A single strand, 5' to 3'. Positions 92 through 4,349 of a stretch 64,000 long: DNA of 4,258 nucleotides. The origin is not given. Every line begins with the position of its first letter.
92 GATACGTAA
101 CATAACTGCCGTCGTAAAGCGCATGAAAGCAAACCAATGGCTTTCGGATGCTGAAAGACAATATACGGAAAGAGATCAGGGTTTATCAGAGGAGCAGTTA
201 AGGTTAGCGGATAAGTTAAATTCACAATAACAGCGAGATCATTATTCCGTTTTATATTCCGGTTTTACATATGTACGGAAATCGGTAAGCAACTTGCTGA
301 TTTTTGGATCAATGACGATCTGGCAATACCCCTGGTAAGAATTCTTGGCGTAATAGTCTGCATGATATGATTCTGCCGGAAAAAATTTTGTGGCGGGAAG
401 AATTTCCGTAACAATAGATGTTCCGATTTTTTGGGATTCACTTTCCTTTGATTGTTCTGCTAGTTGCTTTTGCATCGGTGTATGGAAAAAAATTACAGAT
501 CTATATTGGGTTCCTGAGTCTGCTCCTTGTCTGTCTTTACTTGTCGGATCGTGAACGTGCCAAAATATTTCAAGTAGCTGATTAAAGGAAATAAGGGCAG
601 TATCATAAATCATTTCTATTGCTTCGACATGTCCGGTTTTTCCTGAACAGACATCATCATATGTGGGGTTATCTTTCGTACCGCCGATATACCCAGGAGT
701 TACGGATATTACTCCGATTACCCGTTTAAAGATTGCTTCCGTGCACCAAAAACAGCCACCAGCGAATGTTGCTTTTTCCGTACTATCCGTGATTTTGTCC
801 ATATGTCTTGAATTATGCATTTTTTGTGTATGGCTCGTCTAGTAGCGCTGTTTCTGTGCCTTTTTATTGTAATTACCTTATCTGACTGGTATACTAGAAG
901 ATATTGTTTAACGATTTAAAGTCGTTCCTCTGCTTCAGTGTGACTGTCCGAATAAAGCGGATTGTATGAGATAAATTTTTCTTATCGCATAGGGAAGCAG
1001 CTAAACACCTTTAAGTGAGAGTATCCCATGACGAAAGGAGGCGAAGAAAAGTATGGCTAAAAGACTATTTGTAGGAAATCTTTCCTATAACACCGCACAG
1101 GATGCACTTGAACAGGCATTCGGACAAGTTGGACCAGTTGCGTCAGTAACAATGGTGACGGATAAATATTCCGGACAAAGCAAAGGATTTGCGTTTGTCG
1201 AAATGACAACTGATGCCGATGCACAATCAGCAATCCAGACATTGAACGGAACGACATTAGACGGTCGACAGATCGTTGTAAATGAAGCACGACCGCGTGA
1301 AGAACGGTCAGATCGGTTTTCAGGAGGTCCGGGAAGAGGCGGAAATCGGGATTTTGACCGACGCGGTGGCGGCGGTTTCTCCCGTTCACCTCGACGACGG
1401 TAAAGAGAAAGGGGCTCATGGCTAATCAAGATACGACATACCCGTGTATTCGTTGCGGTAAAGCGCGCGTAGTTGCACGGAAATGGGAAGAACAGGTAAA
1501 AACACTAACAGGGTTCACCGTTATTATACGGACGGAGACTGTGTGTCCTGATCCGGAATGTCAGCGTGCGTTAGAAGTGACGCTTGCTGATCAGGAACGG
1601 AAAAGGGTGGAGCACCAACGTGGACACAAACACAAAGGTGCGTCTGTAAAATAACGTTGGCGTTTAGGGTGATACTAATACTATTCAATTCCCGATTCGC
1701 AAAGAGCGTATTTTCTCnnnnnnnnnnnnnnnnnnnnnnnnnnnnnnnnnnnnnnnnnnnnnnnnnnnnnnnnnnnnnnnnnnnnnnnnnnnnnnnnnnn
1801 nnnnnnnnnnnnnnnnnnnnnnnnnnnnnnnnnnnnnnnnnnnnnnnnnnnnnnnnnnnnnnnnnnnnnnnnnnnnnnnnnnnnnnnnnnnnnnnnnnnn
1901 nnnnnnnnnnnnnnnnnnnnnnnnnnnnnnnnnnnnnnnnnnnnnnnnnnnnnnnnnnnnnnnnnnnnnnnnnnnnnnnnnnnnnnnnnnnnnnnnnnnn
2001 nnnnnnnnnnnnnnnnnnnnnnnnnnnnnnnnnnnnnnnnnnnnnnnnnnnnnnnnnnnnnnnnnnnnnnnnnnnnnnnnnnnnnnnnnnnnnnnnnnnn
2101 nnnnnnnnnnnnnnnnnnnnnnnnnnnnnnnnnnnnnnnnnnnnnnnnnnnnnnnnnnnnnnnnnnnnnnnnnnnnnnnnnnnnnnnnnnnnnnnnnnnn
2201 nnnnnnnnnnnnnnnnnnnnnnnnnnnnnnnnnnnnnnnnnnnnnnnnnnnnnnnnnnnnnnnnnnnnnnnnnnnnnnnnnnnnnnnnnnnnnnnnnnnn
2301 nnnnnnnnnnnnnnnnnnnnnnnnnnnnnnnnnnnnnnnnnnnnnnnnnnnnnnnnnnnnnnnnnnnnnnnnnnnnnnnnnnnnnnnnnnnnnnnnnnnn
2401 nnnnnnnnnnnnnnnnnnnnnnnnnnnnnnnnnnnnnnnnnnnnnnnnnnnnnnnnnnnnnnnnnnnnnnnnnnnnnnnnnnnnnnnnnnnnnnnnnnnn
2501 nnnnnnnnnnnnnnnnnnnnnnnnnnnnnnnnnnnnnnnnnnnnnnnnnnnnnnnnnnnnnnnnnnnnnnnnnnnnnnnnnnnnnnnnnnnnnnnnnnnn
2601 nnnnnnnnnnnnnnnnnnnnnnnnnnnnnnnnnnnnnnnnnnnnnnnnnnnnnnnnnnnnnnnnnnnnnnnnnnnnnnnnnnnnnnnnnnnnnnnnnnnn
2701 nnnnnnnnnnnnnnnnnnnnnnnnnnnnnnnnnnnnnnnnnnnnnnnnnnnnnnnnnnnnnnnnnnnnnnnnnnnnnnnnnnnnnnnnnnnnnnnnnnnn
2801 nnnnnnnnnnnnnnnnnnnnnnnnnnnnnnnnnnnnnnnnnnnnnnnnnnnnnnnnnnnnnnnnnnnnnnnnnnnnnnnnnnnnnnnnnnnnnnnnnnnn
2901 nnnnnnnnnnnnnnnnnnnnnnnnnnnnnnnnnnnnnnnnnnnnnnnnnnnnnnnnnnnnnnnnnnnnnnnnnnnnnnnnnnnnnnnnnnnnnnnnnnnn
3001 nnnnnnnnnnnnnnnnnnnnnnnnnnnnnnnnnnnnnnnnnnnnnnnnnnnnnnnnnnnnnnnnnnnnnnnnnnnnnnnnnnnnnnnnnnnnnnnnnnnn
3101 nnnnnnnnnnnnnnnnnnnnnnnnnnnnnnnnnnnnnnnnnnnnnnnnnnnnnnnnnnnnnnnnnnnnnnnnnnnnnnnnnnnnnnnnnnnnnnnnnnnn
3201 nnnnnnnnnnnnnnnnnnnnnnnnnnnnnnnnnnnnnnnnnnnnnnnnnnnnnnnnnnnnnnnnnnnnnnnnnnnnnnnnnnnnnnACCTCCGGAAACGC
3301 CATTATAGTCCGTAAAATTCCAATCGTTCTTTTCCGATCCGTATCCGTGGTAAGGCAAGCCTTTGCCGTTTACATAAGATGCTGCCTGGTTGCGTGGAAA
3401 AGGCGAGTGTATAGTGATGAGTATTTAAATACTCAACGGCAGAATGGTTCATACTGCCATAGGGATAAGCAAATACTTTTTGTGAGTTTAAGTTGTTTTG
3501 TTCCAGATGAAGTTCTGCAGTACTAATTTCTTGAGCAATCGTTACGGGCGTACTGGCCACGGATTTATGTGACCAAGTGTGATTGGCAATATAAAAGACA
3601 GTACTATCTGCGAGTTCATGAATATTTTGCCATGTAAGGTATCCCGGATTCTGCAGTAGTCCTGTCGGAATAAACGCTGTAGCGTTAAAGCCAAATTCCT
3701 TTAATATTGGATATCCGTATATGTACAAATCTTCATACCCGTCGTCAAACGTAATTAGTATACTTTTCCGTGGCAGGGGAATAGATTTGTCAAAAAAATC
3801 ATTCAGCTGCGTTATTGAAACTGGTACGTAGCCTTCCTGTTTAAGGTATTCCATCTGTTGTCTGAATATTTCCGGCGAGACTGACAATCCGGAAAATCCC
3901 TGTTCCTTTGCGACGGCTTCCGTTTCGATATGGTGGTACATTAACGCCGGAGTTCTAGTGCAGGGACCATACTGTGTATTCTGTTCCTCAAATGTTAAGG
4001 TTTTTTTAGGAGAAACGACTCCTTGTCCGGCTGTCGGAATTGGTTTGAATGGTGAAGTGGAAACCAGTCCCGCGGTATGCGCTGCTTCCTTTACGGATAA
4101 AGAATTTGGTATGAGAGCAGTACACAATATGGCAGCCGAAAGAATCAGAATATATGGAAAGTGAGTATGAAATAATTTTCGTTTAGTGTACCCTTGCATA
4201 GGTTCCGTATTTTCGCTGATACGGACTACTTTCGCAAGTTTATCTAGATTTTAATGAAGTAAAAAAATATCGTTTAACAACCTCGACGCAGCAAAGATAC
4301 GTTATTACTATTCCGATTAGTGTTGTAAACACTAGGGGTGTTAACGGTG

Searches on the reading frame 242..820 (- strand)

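Call 24: search_protein_families(library=pfam, proteins=[window:242-820:-], max_evalue=0.001)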
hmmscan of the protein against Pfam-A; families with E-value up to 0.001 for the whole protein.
window:242-820:- (192 aa): 1 family
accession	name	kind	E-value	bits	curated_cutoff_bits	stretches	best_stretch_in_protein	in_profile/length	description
PF01625.27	PMSR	-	6.8e-63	211.9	23.7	1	16-167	1-153/153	Peptide methionine sulfoxide reductase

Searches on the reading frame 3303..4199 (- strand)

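Call 24: search_protein_families(library=pfam, proteins=[window:3303-4199:-], max_evalue=0.001)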
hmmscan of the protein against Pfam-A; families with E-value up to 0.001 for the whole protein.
window:3303-4199:- (298 aa): 1 family
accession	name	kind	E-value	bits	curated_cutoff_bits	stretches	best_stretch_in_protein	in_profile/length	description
PF01522.26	Polysacc_deac_1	-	9.3e-22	77.7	23.1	1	142-265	4-123/124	Polysaccharide deacetylase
